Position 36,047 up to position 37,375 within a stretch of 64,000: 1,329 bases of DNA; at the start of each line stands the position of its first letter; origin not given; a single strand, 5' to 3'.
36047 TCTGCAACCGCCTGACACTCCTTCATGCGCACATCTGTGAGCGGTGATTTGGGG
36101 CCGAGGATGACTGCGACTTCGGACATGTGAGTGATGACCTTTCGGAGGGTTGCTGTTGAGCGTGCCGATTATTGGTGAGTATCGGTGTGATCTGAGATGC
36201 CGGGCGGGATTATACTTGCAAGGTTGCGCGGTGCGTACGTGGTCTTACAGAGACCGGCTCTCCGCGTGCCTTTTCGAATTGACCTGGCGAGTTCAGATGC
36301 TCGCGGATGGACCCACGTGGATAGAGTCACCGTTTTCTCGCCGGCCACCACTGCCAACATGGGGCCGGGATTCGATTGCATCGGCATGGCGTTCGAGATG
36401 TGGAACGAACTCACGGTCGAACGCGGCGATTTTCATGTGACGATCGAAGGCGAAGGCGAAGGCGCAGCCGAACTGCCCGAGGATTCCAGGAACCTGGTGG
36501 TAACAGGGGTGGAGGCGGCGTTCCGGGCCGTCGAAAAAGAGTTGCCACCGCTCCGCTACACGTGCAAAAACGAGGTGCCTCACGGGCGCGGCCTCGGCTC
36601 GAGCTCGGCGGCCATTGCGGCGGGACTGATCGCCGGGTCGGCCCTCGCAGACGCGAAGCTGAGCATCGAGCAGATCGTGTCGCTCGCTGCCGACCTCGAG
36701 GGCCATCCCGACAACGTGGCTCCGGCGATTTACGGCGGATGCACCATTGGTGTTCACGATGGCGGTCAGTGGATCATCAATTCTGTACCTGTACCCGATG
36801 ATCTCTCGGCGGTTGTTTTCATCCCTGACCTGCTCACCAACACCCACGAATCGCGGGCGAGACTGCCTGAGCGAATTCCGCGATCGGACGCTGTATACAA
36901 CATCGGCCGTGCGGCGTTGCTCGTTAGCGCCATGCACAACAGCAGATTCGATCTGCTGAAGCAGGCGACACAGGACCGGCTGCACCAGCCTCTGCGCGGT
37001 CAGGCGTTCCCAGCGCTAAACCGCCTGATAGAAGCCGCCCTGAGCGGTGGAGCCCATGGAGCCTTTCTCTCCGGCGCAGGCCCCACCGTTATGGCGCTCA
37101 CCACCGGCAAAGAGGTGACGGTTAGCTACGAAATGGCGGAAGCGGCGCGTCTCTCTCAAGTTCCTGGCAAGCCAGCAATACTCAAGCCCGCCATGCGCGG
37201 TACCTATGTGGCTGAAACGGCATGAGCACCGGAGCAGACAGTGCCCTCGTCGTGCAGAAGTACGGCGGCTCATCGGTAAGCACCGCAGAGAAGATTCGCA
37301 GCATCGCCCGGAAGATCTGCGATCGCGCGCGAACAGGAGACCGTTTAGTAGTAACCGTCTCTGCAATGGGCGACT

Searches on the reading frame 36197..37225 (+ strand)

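Call 39: search_protein_families(library=pfam, proteins=[window:36197-37225:+])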
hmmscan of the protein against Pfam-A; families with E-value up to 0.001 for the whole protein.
window:36197-37225:+ (342 aa): 3 families
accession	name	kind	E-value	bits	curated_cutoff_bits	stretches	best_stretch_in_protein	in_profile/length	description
PF00288.32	GHMP_kinases_N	-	3.6e-17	62.8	22.3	1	106-181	4-87/87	GHMP kinases N terminal domain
PF08544.19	GHMP_kinases_C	-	4.2e-10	40.3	21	1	243-303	2-67/85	GHMP kinases C terminal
PF22700.2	MVD-like_N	-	2e-05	24.7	27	1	110-164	73-128/157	Diphosphomevalonate decarboxylase-like N-terminal domain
